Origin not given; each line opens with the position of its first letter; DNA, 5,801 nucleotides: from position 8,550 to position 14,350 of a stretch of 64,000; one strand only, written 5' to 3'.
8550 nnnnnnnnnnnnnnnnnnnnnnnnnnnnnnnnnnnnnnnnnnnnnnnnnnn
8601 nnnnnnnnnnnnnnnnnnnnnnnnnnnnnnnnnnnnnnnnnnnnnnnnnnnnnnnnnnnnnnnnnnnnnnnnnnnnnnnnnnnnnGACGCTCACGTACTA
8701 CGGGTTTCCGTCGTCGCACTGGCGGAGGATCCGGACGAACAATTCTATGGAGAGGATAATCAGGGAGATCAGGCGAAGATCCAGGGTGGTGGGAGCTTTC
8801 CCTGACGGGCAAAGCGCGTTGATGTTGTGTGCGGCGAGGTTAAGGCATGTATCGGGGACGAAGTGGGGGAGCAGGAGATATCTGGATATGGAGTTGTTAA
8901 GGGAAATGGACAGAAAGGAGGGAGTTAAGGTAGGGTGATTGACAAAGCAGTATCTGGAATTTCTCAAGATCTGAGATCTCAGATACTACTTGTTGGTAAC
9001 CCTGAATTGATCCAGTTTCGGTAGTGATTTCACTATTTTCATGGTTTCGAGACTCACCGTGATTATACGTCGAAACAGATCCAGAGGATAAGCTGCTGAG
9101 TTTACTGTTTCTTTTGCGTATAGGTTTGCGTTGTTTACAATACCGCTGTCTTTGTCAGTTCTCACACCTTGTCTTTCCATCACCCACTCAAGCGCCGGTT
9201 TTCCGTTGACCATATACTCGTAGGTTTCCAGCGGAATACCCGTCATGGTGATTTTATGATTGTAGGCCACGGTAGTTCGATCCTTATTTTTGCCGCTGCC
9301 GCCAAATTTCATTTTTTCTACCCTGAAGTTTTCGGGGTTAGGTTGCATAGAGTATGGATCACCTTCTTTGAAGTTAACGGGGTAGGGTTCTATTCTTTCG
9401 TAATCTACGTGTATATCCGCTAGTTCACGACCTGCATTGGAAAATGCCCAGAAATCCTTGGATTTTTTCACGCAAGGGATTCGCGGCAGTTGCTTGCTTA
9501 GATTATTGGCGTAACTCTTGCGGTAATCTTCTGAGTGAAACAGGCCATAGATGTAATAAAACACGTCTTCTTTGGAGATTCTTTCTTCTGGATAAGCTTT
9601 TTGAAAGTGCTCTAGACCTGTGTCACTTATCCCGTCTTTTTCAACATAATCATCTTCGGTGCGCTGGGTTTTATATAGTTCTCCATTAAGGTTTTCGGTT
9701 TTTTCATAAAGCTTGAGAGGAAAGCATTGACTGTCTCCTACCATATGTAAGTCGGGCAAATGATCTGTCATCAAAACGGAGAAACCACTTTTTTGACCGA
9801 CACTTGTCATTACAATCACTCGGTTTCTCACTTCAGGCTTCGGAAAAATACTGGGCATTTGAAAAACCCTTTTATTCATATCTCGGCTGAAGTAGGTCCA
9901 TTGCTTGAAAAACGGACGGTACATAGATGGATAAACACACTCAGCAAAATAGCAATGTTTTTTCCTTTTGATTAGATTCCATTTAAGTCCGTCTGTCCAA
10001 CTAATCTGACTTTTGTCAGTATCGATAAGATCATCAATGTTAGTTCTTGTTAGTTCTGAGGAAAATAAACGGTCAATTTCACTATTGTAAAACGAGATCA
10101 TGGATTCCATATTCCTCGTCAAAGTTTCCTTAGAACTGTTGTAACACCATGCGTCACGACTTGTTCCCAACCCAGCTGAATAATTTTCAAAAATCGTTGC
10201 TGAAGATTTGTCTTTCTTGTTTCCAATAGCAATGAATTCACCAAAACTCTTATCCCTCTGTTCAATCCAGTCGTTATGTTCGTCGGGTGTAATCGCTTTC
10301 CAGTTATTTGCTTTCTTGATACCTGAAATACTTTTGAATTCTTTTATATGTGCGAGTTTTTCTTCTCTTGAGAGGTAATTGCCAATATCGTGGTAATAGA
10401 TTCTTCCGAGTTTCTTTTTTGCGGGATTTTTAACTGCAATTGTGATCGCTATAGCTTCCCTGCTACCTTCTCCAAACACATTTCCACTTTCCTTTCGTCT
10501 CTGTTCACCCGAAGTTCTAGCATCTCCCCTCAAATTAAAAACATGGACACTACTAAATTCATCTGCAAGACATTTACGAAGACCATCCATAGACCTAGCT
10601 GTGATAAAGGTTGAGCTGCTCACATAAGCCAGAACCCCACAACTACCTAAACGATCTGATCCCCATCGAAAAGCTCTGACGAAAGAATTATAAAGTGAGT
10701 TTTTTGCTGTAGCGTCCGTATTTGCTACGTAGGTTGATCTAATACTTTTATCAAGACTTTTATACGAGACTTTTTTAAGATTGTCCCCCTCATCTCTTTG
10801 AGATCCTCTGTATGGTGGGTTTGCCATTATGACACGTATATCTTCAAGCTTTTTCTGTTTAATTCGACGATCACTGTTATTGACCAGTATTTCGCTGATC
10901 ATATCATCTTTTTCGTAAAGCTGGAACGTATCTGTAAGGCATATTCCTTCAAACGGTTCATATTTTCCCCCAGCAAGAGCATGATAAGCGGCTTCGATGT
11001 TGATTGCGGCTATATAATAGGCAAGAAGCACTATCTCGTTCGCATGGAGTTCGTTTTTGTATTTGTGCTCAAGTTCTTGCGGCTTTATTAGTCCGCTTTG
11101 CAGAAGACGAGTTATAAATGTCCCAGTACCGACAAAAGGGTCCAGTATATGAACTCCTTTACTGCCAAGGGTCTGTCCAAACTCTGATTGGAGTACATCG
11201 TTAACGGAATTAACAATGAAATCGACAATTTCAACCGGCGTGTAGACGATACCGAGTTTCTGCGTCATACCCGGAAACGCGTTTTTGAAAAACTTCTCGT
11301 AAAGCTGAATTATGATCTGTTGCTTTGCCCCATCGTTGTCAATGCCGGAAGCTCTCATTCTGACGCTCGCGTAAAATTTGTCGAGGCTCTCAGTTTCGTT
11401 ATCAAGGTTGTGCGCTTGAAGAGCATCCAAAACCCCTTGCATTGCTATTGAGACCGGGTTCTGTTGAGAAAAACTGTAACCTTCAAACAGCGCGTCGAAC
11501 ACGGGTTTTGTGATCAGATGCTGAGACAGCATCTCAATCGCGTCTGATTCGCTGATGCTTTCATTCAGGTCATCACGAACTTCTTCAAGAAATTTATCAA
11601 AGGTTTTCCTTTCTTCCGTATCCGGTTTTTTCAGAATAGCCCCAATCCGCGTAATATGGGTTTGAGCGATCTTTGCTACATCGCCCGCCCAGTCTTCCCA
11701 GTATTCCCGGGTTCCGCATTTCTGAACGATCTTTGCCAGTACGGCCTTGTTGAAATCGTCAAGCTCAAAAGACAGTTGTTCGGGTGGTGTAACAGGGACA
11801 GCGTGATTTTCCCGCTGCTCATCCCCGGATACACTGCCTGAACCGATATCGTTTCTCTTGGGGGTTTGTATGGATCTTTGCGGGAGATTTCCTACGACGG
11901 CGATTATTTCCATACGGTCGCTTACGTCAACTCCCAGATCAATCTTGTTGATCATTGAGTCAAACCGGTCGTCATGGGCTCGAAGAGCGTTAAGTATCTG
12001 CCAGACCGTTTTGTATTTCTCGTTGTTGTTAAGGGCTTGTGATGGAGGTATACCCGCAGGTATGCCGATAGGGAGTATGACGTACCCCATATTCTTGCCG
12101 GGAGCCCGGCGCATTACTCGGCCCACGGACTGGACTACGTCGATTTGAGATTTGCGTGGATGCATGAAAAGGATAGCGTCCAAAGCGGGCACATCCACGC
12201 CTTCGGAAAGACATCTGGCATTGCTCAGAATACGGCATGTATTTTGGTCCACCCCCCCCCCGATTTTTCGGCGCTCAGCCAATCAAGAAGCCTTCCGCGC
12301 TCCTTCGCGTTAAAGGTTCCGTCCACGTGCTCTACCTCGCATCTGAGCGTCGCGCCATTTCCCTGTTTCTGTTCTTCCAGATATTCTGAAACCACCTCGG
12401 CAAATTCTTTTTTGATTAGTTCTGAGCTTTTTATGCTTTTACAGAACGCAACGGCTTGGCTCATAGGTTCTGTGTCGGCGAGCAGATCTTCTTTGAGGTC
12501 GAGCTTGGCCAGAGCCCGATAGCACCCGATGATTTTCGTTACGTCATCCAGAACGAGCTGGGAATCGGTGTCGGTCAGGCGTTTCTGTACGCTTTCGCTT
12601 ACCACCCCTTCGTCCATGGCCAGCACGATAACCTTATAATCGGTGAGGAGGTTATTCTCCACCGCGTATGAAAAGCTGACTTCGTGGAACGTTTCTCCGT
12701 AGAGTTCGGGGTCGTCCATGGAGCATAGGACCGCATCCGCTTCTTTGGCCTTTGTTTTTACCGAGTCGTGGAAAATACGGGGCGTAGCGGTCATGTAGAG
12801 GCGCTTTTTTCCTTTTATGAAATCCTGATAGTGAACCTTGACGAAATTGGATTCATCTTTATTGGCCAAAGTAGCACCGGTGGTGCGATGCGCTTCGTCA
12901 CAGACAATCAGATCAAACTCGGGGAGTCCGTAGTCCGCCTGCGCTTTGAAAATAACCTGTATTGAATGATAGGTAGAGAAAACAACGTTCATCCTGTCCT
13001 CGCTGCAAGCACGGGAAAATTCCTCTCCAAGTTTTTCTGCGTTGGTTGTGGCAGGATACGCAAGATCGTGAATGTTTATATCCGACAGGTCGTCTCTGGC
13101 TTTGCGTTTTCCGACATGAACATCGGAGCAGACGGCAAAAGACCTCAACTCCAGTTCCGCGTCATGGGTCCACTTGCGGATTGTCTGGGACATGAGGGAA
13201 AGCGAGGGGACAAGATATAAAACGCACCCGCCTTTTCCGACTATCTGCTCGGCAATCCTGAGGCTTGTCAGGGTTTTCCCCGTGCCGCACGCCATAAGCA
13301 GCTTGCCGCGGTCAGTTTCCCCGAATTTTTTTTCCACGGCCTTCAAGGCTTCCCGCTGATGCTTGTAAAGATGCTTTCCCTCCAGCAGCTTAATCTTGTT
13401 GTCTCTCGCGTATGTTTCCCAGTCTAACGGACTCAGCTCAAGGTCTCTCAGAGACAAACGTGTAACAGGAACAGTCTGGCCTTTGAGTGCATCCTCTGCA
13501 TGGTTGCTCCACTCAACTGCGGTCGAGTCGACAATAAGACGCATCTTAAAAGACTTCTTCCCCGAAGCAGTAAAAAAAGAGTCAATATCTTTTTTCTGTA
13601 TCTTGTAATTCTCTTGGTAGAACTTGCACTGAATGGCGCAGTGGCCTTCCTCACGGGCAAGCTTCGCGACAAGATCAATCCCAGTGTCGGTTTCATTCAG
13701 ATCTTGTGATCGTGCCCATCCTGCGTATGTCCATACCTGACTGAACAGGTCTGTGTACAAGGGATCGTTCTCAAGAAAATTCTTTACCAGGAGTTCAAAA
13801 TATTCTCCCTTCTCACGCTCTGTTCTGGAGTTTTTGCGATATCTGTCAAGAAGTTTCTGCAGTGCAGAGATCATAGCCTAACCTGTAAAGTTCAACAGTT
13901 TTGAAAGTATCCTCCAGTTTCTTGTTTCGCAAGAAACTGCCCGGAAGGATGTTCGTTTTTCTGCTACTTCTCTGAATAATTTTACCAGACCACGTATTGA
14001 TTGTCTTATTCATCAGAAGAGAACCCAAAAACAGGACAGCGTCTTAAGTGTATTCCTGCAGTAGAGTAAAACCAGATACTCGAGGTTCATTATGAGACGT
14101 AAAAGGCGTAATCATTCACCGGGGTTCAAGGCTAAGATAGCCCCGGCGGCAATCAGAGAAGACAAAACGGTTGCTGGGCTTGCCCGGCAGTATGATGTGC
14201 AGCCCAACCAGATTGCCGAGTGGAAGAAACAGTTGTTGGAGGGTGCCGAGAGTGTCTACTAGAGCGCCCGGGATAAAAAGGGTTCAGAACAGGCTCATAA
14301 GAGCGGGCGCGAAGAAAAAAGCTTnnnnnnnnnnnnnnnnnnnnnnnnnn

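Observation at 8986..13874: Type ISP restriction-modification enzyme interrupted at a G10 homopolymer: likely phase-variable ON/OFF switch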

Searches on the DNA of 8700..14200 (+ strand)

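Call 7: search_dna_similar(query=window:8700-14200:+, collection=plasmids, mode=near)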
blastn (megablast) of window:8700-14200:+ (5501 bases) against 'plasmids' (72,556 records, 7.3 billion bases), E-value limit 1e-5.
No match.
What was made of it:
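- Tried and rejected: Megablast of 8700-14200 against plasmids: no match (call 7).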

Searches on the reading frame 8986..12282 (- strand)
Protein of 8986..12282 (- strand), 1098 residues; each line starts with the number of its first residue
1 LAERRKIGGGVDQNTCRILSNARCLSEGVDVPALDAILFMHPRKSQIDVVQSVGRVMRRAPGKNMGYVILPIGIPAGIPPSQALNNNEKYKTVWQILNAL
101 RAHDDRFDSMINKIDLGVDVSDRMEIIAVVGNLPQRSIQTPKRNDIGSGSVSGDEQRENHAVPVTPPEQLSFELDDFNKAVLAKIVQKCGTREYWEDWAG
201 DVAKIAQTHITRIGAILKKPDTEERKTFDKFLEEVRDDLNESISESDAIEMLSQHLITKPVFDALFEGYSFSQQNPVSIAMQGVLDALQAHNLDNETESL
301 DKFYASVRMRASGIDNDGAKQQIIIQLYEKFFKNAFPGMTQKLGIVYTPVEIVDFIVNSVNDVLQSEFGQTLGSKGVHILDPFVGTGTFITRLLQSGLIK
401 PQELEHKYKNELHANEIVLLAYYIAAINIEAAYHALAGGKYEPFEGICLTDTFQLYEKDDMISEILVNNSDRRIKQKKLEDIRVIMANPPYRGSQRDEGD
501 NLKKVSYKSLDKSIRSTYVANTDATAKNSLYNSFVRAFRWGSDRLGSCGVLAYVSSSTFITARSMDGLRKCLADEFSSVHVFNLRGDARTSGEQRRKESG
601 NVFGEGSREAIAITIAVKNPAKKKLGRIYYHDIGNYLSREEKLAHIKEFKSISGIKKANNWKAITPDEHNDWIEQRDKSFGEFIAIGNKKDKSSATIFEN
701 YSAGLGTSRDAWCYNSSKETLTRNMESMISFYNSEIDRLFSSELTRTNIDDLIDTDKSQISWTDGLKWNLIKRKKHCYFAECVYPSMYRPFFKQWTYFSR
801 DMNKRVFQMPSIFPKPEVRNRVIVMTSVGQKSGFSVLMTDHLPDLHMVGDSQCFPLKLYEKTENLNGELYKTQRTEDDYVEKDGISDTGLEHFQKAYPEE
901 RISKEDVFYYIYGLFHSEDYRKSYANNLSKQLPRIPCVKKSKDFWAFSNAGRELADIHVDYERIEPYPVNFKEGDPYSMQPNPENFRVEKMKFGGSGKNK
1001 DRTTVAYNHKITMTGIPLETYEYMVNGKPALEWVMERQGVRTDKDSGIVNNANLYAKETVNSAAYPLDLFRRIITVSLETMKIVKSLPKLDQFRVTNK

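Call 6: search_protein_families(library=pfam, proteins=[window:8986-12282:-], max_evalue=0.01)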
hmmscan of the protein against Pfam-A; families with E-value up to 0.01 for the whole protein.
window:8986-12282:- (1098 aa): 5 families
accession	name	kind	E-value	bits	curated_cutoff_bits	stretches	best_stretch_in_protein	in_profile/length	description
PF18135.7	Type_ISP_C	-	1.5e-108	363.3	25.9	1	697-1067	2-340/342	Type ISP C-terminal specificity domain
PF22240.1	ISP_coupler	-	9.3e-53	178.4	27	1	194-317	1-124/126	Type ISP restriction-modification enzyme, coupler domain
PF02384.22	N6_Mtase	-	4.9e-07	29.8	20.4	1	322-498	4-141/311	N-6 DNA Methylase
PF00271.37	Helicase_C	-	4.1e-05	24.2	23.5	1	11-59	61-109/110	Helicase conserved C-terminal domain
PF07669.17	Eco57I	-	0.00011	22.8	25.3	1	477-583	69-164/171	Eco57I restriction-modification methylase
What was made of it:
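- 11332..11703 (-): Type ISP coupler domain. Pfam PF22240, E=9.3e-53 (call 6).
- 9082..10194 (-): Type ISP C-terminal specificity (target recognition) domain. Pfam PF18135, E=1.5e-108 (call 6).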

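Call 44: search_protein_families(library=padloc, proteins=[window:8986-12282:-], max_evalue=0.00001)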
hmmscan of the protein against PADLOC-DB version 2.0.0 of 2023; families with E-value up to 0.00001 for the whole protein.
window:8986-12282:- (1098 aa): 11 families
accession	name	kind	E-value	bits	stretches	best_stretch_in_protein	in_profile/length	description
PDLC03597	REase_MTase_IIG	-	0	1508.9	1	12-1092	547-1640/1646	Type IIG restriction enzyme-methyltransferase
PDLC03051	REase_MTase_I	-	1.3e-295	981.8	1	15-1091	556-1588/1591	Type I restriction enzyme-methyltransferase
PDLC03621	REase_MTase_IIG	-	5.4e-113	376.9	1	230-1088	189-1013/1024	Type IIG restriction enzyme-methyltransferase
PDLC03610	REase_MTase_IIG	-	3.1e-46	156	2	505-1043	539-1044/1096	Type IIG restriction enzyme-methyltransferase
PDLC03631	REase_MTase_IIG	-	2.8e-36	122.8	1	319-1046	285-995/1086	Type IIG restriction enzyme-methyltransferase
PDLC04134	mad2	-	1.1e-31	108.3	1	219-650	132-469/492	mads_2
PDLC02707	PbeA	-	4.5e-10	36.7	1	3-77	561-635/672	PbeA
PDLC03335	MTase_II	-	5.3e-09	33.3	1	331-585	66-285/607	Type II methyltransferase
PDLC02704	PbeA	-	1.3e-08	31.8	1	2-76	574-648/682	PbeA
PDLC03226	MTase_II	-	8.4e-07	26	1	341-588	14-218/579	Type II methyltransferase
PDLC03021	MTase_I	-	1.2e-06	25.7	1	226-498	77-290/491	Type I methyltransferase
